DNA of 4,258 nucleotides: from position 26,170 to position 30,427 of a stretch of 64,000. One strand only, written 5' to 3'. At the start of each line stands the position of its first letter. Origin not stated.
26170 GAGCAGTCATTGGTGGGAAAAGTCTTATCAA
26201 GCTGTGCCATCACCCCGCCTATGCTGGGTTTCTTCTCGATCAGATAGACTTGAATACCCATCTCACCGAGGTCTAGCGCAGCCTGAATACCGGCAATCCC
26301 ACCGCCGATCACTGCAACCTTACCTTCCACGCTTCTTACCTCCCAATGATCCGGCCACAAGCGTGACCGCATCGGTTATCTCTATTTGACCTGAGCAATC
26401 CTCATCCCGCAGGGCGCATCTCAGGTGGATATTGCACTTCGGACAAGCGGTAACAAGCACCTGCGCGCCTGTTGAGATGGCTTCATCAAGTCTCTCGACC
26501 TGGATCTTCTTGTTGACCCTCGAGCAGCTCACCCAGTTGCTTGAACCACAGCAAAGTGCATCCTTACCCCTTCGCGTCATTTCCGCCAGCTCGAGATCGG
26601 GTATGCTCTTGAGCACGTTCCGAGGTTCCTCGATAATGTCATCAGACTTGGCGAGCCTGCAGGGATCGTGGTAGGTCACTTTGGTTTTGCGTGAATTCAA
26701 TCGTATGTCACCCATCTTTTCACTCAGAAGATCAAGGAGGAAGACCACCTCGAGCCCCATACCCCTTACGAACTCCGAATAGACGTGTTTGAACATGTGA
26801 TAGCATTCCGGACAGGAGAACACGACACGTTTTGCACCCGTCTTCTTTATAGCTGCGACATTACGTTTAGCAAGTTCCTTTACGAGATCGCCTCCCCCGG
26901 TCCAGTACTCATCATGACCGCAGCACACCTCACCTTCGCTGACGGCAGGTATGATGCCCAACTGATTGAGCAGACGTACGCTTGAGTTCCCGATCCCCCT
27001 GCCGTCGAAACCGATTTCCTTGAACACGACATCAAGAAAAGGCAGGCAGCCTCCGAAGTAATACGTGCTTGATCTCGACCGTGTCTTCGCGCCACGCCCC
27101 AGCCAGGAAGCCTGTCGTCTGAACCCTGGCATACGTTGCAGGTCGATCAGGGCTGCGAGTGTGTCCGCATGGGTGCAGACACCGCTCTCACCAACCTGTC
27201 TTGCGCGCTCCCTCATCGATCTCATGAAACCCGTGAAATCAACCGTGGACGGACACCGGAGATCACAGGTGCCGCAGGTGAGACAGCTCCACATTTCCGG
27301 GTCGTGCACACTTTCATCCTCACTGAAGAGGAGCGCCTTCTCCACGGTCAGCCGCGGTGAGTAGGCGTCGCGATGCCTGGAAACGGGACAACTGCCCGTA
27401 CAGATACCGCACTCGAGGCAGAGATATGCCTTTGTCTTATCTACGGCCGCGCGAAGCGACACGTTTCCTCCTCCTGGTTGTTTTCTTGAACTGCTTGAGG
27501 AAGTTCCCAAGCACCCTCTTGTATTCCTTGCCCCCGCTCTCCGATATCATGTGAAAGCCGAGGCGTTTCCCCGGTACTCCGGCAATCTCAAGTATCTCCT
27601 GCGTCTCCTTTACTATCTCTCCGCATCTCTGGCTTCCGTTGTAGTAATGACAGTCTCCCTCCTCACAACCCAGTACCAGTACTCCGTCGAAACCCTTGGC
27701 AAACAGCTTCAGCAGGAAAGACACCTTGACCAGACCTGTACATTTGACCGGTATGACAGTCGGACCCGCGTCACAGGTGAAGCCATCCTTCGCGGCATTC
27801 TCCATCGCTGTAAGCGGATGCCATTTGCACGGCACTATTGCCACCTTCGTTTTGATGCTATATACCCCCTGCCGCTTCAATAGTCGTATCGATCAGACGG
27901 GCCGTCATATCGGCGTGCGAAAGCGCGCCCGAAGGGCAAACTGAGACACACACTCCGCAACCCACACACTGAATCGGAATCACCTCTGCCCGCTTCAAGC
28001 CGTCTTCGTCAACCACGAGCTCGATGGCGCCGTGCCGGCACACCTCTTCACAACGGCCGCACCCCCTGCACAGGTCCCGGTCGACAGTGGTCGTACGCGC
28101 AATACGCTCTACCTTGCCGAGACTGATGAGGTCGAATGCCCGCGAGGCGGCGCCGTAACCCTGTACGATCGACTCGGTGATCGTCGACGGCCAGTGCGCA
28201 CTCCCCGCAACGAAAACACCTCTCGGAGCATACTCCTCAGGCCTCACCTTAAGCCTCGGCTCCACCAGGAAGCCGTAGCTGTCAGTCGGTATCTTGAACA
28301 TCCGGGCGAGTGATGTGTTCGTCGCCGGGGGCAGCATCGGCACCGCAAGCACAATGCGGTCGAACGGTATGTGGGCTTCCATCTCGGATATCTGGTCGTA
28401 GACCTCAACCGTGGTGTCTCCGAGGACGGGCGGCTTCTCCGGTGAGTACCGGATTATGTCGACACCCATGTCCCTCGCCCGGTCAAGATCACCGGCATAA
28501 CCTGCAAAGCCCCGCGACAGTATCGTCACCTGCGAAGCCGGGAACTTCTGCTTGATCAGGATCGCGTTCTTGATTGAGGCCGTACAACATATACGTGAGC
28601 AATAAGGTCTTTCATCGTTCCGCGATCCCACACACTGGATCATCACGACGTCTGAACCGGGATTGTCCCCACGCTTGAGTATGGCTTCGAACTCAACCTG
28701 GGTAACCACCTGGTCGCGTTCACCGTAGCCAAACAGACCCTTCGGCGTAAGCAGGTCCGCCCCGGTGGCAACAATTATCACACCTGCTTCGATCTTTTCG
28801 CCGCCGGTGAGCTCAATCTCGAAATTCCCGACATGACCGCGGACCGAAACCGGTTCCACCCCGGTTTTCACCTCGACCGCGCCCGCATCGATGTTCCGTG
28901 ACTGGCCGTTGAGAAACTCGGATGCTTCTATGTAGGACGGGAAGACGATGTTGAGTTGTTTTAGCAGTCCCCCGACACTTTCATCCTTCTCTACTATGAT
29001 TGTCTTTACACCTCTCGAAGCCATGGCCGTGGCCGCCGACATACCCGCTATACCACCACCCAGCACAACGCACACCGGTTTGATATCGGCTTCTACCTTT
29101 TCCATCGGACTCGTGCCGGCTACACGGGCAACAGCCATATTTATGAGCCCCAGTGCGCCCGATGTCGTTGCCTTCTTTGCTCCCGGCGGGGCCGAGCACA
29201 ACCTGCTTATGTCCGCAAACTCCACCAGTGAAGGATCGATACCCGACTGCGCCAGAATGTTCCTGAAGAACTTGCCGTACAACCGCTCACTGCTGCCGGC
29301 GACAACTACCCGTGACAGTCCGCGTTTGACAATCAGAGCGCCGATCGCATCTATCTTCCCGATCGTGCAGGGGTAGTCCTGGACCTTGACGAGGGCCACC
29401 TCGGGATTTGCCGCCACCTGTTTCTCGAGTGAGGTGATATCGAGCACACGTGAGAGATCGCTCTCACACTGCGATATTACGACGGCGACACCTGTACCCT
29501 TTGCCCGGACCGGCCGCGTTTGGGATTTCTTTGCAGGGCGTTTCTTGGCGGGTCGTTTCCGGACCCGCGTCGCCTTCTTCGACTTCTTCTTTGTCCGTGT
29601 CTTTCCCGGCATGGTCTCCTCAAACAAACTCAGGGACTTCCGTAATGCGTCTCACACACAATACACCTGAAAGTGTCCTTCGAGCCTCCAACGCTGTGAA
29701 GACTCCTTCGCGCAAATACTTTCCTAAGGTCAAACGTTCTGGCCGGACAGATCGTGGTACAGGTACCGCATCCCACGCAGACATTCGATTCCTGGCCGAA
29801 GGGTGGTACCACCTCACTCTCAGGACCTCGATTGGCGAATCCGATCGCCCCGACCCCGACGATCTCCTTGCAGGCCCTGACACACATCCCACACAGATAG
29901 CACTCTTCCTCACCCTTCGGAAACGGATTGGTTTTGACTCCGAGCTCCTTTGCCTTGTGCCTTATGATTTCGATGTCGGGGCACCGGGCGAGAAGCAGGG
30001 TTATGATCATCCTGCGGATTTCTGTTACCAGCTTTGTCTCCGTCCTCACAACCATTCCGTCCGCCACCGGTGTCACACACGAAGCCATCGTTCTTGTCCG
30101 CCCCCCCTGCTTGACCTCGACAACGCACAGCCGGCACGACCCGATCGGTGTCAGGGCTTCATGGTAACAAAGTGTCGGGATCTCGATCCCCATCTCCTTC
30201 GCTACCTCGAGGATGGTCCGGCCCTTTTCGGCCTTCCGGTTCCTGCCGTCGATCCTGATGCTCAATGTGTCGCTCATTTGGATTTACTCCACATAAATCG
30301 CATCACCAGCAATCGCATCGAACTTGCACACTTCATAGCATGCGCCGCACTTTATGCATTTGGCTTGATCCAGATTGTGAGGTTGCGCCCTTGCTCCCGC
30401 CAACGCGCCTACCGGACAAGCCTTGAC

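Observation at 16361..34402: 18-kb operon combining NuoEF-type diaphorase, NfnB-like subunit, four HdrA paralogues, two MvhD and an HdrD-like CCG protein, with no recognisable catalytic partner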

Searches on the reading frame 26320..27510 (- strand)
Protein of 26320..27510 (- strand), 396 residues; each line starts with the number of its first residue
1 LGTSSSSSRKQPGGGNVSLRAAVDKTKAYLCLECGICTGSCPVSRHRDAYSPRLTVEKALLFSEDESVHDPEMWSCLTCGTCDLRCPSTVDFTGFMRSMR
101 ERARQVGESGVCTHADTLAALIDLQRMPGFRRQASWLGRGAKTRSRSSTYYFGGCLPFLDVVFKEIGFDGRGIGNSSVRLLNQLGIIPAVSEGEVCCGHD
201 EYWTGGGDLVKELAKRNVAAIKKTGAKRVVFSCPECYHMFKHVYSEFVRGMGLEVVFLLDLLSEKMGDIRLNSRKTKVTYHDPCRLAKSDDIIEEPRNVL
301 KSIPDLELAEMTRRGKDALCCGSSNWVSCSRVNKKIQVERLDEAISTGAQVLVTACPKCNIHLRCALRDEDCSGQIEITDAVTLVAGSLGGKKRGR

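Call 4: search_protein_families(library=pfam, proteins=[window:26320-27510:-], max_evalue=0.01)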
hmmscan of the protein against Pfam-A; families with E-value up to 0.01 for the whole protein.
window:26320-27510:- (396 aa): 6 families
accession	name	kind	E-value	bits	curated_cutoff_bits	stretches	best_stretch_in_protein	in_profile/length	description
PF02754.22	CCG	-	3.5e-30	104.4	20.6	2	278-364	1-85/85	Cysteine-rich domain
PF13183.11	Fer4_8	-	7.7e-10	39.6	27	1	29-89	3-67/68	4Fe-4S dicluster domain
PF13534.11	Fer4_17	-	5.1e-08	33.8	22.2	1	31-91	2-61/61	4Fe-4S dicluster domain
PF13187.11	Fer4_9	-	6.6e-07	29.7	27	1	31-89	2-50/52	4Fe-4S dicluster domain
PF13237.11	Fer4_10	-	6.7e-06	26.4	25.5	1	30-87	8-53/53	4Fe-4S dicluster domain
PF12838.12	Fer4_7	-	0.0053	17.6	27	1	31-89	2-51/52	4Fe-4S dicluster domain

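Call 32: search_solved_structures(query=window:26320-27471:-, max_evalue=0.001)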
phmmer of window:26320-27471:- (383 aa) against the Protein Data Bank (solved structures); distinct sequences matched with E-value up to 0.001: 7.
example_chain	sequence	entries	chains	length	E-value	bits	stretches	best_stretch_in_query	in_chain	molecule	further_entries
9ojn_A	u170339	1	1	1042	1.2e-24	90.2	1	176-372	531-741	Iron-sulfur-binding reductase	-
5odc_C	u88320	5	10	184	3.5e-16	62.3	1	17-156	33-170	Heterodisulfide reductase, subunit C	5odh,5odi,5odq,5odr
8rvv_C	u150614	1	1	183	5.7e-15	58.3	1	16-95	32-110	H(2):CoB-CoM heterodisulfide,ferredoxin reductase subunit C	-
8rvu_c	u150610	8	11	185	5.9e-15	58.3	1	16-95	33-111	H(2):CoB-CoM heterodisulfide,ferredoxin reductase subunit C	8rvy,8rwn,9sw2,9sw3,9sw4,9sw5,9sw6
7bkb_C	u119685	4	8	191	1.5e-14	57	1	11-90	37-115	CoB--CoM heterodisulfide reductase subunit C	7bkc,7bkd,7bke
9sfi_E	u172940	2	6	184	4.9e-14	55.3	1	17-96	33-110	H(2)/formate:CoB-CoM heterodisulfide,ferredoxin reductase subunit C2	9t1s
8rja_F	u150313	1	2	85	9.9e-06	27.9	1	16-79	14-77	NAD(P)H-quinone oxidoreductase subunit I, chloroplastic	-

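Call 55: search_protein_families(library=ncbifam, proteins=[window:26320-27462:-], max_evalue=0.001)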
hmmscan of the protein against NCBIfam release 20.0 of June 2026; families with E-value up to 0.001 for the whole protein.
window:26320-27462:- (380 aa): 22 families
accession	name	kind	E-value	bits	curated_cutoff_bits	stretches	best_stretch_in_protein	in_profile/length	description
NF004898.0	PRK06259.1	equivalog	9.3e-43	146.6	385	1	14-369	135-484/488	fumarate reductase (CoM/CoB) subunit TfrB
NF045670.1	quin_L_LdhH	equivalog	5.9e-34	117.4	800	2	127-357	463-695/706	L-lactate dehydrogenase (quinone) large subunit LdhH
NF008369.0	PRK11168.1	equivalog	1.8e-25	89.7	278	2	126-347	162-380/401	anaerobic glycerol-3-phosphate dehydrogenase subunit C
NF045663.1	diclust_near_Sec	equivalog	1.6e-21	76.1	530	1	15-344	306-615/759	pyridine nucleotide-disulfide oxidoreductase/dicluster-binding protein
TIGR03290.1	CoB_CoM_SS_C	equivalog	5.1e-17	62.2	160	1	14-91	3-79/144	CoB--CoM heterodisulfide reductase subunit C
TIGR03379.1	glycerol3P_GlpC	equivalog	3.4e-14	52.4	279.9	2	153-347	175-377/397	anaerobic glycerol-3-phosphate dehydrogenase subunit GlpC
NF041779.1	hetero_SS_HdrC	equivalog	1.4e-13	50.8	350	1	14-73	32-89/198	ferredoxin:CoB-CoM heterodisulfide reductase subunit HdrC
NF008434.0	PRK11274.1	equivalog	2.1e-13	50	333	2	158-351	186-392/409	glycolate oxidase subunit GlcF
NF041890.1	hdrC_Methbact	equivalog_domain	6.8e-13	48.6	270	1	9-75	25-89/192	ferredoxin:CoB-CoM heterodisulfide reductase subunit HdrC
NF045796.1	DsrK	equivalog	9.9e-12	44.2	400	1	192-313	244-376/453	sulfate reduction electron transfer complex DsrMKJOP subunit DsrK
NF045724.1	ferredox_TmcB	equivalog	6e-11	41.6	735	1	187-346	234-403/430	electron transfer complex ferredoxin TmcB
NF045711.1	sulf_resp_HmcF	equivalog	2.1e-07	30.1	750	1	259-347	334-425/457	sulfate respiration complex iron-sulfur protein HmcF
TIGR01945.1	rnfC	subfamily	5.9e-07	28.4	245.95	1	7-87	357-431/435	RnfABCDGE type electron transport complex subunit C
NF038018.1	qmoC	equivalog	1.1e-06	28.3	300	1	14-87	19-91/360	quinone-interacting membrane-bound oxidoreductase complex subunit QmoC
NF041780.1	hetero_SS_HdrB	equivalog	9.6e-05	21.8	450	0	155-227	19-93/304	ferredoxin:CoB-CoM heterodisulfide reductase subunit HdrB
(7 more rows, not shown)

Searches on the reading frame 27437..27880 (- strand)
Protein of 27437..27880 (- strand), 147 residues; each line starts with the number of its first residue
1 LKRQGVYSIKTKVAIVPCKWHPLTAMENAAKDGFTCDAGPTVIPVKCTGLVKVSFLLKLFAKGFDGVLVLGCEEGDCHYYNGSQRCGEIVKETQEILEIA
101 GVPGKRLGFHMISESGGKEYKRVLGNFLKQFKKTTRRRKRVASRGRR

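Call 4: search_protein_families(library=pfam, proteins=[window:27437-27880:-], max_evalue=0.01)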
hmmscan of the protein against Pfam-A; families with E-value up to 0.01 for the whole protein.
window:27437-27880:- (147 aa): 1 family
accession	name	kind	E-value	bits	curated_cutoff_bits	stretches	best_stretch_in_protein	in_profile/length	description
PF02662.21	FlpD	-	2e-27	96.1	22.3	1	17-132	5-120/123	Methyl-viologen-reducing hydrogenase, delta subunit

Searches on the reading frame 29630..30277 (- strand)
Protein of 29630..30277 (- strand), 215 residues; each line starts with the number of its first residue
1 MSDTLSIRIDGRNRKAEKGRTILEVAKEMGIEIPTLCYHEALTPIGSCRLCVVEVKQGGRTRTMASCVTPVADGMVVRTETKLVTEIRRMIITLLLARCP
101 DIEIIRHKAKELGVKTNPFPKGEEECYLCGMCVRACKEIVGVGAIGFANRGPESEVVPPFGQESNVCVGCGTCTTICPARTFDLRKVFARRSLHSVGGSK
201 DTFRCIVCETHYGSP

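Call 4: search_protein_families(library=pfam, proteins=[window:29630-30277:-], max_evalue=0.01)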
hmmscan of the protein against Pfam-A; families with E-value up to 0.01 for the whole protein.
window:29630-30277:- (215 aa): 11 families
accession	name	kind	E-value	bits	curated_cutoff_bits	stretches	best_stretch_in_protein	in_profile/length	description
PF13510.11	Fer2_4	-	6.8e-22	77.8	22.8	1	3-81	2-81/82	2Fe-2S iron-sulfur cluster binding domain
PF00111.32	Fer2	-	2.3e-08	34.3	21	1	8-70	2-75/77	2Fe-2S iron-sulfur cluster binding domain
PF12838.12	Fer4_7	-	3.8e-08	34.1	27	2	126-179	2-50/52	4Fe-4S dicluster domain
PF13237.11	Fer4_10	-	9.8e-08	32.3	25.5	2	163-208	5-45/53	4Fe-4S dicluster domain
PF13187.11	Fer4_9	-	1.9e-05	25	27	1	167-209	2-41/52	4Fe-4S dicluster domain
PF14697.11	Fer4_21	-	0.00024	21.6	35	1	123-179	5-53/59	4Fe-4S dicluster domain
PF12797.12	Fer4_2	-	0.00025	21.3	24.5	1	164-179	7-22/22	4Fe-4S binding domain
PF12837.12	Fer4_6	-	0.0011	19.3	25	1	165-179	7-21/24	4Fe-4S binding domain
PF00037.32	Fer4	-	0.0018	18.5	21.1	1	166-179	7-20/24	4Fe-4S binding domain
PF13746.11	Fer4_18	-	0.0068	17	27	0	121-139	56-98/114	4Fe-4S dicluster domain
PF12800.12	Fer4_4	-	0.0084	16.8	24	1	165-179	2-16/17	4Fe-4S binding domain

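Call 86: search_solved_structures(query=window:29630-30277:-, max_evalue=1e-8)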
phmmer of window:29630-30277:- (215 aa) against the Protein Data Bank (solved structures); distinct sequences matched with E-value up to 1e-8: 70 (the best 60 are shown).
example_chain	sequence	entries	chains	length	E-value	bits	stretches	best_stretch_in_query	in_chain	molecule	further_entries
9mqx_A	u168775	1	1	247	1.5e-37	132.5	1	1-186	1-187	NADH:ubiquinone oxidoreductase chain G-like protein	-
9bov_A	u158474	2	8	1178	3.1e-33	118.4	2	6-97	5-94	Molybdopterin oxidoreductase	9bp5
7t2r_A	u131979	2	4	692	2.5e-32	115.4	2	5-97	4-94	NiFe hydrogenase subunit A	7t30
8oh5_C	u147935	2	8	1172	6.4e-31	110.8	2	4-96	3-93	Formate dehydrogenase-O, major subunit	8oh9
8a6t_A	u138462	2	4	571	2.3e-30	109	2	6-97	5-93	Electron bifurcating hydrogenase subunit HydA1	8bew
7p5h_A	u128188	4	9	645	5.4e-26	94.7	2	7-98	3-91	Fe-hydrogenase, subunit alpha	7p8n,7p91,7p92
7q5y_A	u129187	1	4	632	9e-26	93.9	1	1-102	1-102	NADH dehydrogenase I chain G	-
7q4v_A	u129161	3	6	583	5.2e-24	88.2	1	5-182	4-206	Iron hydrogenase HydA1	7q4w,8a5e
6tg9_A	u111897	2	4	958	3.1e-23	85.6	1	7-98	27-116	Formate dehydrogenase subunit alpha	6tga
9wxb_B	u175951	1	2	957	1.4e-22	83.5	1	6-99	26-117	Formate dehydrogenase alpha subunit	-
7vw6_A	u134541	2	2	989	8.9e-21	77.6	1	4-180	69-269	Formate dehydrogenase | Tungsten-containing formate dehydrogenase alpha subunit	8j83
7e5z_A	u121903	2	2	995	9e-21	77.6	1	4-180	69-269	Formate dehydrogenase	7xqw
6gcs_A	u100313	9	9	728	1.4e-19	73.7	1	5-100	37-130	75-KDA PROTEIN (NUAM) | Subunit NUAM of NADH:Ubiquinone Oxidoreductase (Complex I) | NADH-ubiquinone oxidoreductase 78 kDa subunit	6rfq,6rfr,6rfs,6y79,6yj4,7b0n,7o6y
7ar7_G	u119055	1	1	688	1.9e-19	73.3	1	3-100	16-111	NADH dehydrogenase [ubiquinone] iron-sulfur protein 1, mitochondrial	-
7a23_C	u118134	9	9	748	2.2e-19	73.1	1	3-100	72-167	75kDa | NADH dehydrogenase [ubiquinone] iron-sulfur protein 1, mitochondrial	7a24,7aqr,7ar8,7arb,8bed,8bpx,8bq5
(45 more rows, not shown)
